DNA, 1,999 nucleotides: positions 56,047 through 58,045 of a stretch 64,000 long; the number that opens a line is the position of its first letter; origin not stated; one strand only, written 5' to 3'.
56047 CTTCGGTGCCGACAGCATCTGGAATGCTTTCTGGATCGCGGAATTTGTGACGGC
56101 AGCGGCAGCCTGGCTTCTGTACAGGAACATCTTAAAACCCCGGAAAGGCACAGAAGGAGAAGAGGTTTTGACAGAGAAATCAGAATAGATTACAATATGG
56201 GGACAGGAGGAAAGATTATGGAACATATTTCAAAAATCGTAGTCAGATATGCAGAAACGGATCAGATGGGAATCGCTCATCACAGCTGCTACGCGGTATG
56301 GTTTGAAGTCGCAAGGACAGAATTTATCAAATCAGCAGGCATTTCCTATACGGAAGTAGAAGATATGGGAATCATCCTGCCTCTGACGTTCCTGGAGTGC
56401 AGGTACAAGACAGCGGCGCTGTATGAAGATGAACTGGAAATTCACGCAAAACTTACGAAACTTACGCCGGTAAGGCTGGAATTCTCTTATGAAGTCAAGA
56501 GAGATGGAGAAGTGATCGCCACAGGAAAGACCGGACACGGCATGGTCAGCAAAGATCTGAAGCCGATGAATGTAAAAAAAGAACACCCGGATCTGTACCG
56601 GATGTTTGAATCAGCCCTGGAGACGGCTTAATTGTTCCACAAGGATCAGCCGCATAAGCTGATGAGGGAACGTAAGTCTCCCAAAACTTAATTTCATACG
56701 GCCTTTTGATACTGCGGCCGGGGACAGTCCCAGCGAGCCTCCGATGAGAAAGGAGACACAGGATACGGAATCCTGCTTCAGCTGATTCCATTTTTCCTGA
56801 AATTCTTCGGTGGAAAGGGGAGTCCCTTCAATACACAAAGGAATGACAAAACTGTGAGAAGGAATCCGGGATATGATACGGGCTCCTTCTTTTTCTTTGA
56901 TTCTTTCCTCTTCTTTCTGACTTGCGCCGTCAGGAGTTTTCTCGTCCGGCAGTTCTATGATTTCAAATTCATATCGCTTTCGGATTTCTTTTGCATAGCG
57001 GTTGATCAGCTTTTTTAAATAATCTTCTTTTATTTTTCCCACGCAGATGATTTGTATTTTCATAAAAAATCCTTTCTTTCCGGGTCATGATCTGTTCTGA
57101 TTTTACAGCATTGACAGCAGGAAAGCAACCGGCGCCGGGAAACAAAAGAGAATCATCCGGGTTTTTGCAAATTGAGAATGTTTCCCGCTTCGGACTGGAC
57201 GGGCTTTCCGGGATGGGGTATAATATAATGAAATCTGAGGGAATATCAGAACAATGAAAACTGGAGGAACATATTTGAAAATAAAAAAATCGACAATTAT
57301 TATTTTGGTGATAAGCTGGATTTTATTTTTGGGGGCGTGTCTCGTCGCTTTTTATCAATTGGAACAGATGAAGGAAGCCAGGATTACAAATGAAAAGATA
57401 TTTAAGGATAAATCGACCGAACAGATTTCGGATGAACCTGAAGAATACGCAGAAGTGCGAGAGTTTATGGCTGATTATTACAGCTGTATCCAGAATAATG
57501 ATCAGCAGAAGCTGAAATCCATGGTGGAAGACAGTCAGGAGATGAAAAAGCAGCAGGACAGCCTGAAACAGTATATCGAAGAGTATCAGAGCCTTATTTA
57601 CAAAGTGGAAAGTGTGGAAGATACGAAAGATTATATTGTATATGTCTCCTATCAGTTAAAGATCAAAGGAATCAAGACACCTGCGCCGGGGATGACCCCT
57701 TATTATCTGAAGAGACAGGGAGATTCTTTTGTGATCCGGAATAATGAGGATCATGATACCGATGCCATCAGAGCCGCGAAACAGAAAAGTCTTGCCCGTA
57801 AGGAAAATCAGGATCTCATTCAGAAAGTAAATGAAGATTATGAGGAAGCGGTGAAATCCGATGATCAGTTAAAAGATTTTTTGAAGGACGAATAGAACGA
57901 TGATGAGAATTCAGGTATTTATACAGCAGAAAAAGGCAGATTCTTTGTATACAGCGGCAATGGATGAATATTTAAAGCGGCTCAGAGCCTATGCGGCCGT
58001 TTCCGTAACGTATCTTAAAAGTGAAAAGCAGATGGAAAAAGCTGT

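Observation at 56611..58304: Two RlmH paralogues with complementary losses: candidate split, obligate-heterodimer rRNA methyltransferase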

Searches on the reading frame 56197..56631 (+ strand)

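Call 3: search_protein_families(library=pfam, proteins=[window:56197-56631:+], max_evalue=1)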
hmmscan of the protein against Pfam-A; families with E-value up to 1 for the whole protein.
window:56197-56631:+ (144 aa): 3 families
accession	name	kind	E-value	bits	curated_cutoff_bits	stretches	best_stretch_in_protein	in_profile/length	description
PF03061.28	4HBT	-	3.9e-13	50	20.6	1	24-105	1-75/79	Thioesterase superfamily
PF13279.12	4HBT_2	-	1.5e-12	48.5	25.5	1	16-119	1-106/122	Thioesterase-like superfamily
PF22636.2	FlK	-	0.00065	20.2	27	1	67-119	50-102/103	Fluoroacetyl-CoA-specific thioesterase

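Call 4: search_protein_families(library=ncbifam, proteins=[window:56197-56631:+], max_evalue=1)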
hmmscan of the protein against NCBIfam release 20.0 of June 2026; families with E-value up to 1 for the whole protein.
window:56197-56631:+ (144 aa): 4 families
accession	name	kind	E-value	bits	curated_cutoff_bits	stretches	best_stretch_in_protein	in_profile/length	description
NF047424.1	MenI_Staph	exception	2e-32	112.1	225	1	11-139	5-135/148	1,4-dihydroxy-2-naphthoyl-CoA hydrolase MenI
TIGR00051.1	TIGR00051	subfamily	2.6e-20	72.9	68.7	1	16-125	4-115/117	YbgC/FadM family acyl-CoA thioesterase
TIGR02799.1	thio_ybgC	equivalog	5.1e-18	65.6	141.35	1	13-128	4-121/126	tol-pal system-associated acyl-CoA thioesterase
NF008065.0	PRK10800.1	equivalog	3.3e-09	37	185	1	14-109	10-106/134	tol-pal system-associated acyl-CoA thioesterase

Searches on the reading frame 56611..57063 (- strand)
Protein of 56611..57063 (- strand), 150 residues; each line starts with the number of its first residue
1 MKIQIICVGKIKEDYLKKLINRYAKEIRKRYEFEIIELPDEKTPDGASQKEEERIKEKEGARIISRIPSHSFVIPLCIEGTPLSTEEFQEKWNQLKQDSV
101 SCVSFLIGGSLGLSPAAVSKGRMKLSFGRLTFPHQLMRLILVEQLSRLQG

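Call 3: search_protein_families(library=pfam, proteins=[window:56611-57063:-], max_evalue=1)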
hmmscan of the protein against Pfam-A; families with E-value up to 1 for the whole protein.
window:56611-57063:- (150 aa): 5 families
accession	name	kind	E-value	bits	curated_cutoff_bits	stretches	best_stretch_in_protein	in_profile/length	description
PF02590.22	SPOUT_MTase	-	8.4e-43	146.5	27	1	1-147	1-143/154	Predicted SPOUT methyltransferase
PF05193.26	Peptidase_M16_C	-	0.073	13.4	23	1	3-59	20-73/181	Peptidase M16 inactive domain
PF10444.14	Nbl1_Borealin_N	-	0.083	13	24.4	1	14-40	18-44/57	Nbl1 / Borealin N terminal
PF01454.25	MAGE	-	0.13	12.5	25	1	9-64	26-77/207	MAGE homology domain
PF23885.1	DUF7238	-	0.87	10.2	27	0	9-30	19-40/112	Family of unknown function (DUF7238)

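Call 4: search_protein_families(library=ncbifam, proteins=[window:56611-57063:-], max_evalue=1)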
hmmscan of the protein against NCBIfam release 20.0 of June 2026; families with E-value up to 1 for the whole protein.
window:56611-57063:- (150 aa): 9 families
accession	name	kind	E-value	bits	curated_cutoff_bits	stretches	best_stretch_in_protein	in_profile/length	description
NF000985.0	PRK00103.1-3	equivalog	1.8e-52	177.4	172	1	1-147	1-147/159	23S rRNA (pseudouridine(1915)-N(3))-methyltransferase RlmH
TIGR00246.1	tRNA_RlmH_YbeA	equivalog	2.6e-39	134.7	149.7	1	2-147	2-142/155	23S rRNA (pseudouridine(1915)-N(3))-methyltransferase RlmH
NF000990.0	PRK00103.2-4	equivalog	7.2e-26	91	207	1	1-147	1-144/157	23S rRNA (pseudouridine(1915)-N(3))-methyltransferase RlmH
NF000986.0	PRK00103.1-4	equivalog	8.1e-26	91.1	141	1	1-147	1-143/156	23S rRNA (pseudouridine(1915)-N(3))-methyltransferase RlmH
NF000989.0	PRK00103.2-3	equivalog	5.3e-24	85.1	169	1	1-148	1-148/160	23S rRNA (pseudouridine(1915)-N(3))-methyltransferase RlmH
NF000984.0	PRK00103.1-1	equivalog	7.7e-23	81.1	242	1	1-147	1-143/156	23S rRNA (pseudouridine(1915)-N(3))-methyltransferase RlmH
NF000991.0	PRK00103.2-5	equivalog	1.3e-21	77.1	216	1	1-147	1-147/160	23S rRNA (pseudouridine(1915)-N(3))-methyltransferase RlmH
NF000988.0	PRK00103.2-2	equivalog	6.5e-19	68.5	199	1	1-147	1-143/156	23S rRNA (pseudouridine(1915)-N(3))-methyltransferase RlmH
NF000987.0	PRK00103.2-1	equivalog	3.8e-07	30.6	210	1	1-147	1-139/151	23S rRNA (pseudouridine(1915)-N(3))-methyltransferase RlmH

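Call 28: search_solved_structures(query=window:56611-57063:-, show_alignments=3, max_evalue=0.00001)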
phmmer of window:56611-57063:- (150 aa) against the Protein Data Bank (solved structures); distinct sequences matched with E-value up to 0.00001: 10.
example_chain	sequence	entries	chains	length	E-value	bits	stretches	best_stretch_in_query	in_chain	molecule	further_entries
1to0_A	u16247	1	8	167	2e-37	131.3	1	1-147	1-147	Hypothetical UPF0247 protein yyda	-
4fak_A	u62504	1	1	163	5.8e-35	123.3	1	1-147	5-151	Ribosomal RNA large subunit methyltransferase H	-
1vh0_A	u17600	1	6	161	1.1e-34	122.5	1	1-147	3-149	Hypothetical UPF0247 protein SAV0024/SA0023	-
1ns5_A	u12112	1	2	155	2.9e-16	62.7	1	1-147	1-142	Hypothetical protein ybeA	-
5twj_C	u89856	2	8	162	8e-16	61.3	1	2-147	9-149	Ribosomal RNA large subunit methyltransferase H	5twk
7cfy_A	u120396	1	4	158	1.3e-12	50.9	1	78-147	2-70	Ribosomal RNA large subunit methyltransferase H,Ribosomal RNA large subunit methyltransfer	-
7cem_A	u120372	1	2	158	1.4e-12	50.8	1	78-147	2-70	Ribosomal RNA large subunit methyltransferase H,Ribosomal RNA large subunit methyltransfer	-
5zyo_A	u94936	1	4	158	2.4e-12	50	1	78-147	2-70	Ribosomal RNA large subunit methyltransferase H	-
7cf7_A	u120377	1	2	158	2.6e-12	49.9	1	78-147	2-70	Ribosomal RNA large subunit methyltransferase H,Ribosomal RNA large subunit methyltransfer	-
1o6d_A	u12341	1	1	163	6.8e-11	45.3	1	2-147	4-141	Hypothetical UPF0247 protein TM0844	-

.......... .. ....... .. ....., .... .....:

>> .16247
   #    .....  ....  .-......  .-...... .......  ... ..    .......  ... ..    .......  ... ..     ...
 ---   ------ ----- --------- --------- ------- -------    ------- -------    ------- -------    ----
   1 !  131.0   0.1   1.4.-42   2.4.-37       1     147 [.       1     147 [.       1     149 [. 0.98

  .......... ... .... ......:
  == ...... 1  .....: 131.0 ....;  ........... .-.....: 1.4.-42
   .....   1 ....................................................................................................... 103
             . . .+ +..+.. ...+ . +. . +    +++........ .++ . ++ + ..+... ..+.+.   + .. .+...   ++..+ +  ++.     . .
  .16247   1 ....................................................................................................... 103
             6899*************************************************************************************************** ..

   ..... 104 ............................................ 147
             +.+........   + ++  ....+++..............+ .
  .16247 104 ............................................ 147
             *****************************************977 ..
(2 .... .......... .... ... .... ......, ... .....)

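Call 56: predict_structure(alignment_id=A3)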
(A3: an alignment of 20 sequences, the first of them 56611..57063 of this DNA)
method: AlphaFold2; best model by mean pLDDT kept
length: 150 residues; sequences in the alignment: 20
mean_pLDDT: 92.9   pTM: 0.89
mean pLDDT of the five models: 92.9, 92.8, 92.8, 92.3, 92.2
residues with pLDDT >= 90: 120; 70-90: 25; 50-70: 5; < 50: 0
segments of 3 or more residues with pLDDT < 50: none
pLDDT, mean of each block of 10 residues (from residue 1): 96 94 97 96 87 95 97 93 92 96 96 95 85 84 91
secondary structure, 60 per line:
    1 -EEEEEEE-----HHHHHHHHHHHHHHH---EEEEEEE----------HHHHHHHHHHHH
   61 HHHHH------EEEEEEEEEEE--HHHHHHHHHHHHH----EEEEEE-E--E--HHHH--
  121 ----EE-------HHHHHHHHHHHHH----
elements in order: E2-8 H14-28 E32-38 H49-65 E72-82 H85-97 E102-107 H115-118 H134-146

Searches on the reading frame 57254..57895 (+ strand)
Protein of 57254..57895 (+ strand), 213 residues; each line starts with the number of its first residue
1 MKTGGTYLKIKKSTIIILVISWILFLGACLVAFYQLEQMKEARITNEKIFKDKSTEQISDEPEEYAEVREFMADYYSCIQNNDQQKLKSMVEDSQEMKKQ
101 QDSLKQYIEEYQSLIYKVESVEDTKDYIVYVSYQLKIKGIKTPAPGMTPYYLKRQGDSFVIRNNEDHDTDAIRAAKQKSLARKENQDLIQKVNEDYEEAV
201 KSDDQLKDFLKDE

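Call 3: search_protein_families(library=pfam, proteins=[window:57254-57895:+], max_evalue=1)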
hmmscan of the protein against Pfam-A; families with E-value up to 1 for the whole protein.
window:57254-57895:+ (213 aa): 4 families
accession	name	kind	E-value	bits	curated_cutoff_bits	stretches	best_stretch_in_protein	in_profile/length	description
PF11683.13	DUF3278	-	0.092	13.3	26.6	1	9-57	58-106/130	Protein of unknown function (DUF3278)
PF07930.17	DAP_B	-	0.16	12.4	25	1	99-182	4-87/182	D-aminopeptidase, domain B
PF22251.1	PFF1_TM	-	0.35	10.8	32.3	1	2-103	93-189/300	Vacuolar membrane protease, transmembrane domain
PF12186.13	AcylCoA_dehyd_C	-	0.91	10.1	27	1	91-125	15-49/111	Acyl-CoA dehydrogenase C terminal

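Call 4: search_protein_families(library=ncbifam, proteins=[window:57254-57895:+], max_evalue=1)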
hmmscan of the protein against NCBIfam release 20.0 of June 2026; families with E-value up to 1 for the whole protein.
window:57254-57895:+ (213 aa): 1 family
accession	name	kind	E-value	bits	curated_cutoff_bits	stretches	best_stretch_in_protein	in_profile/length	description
NF011343.0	PRK14760.1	equivalog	0.036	14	54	1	11-27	2-18/24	protein YoaJ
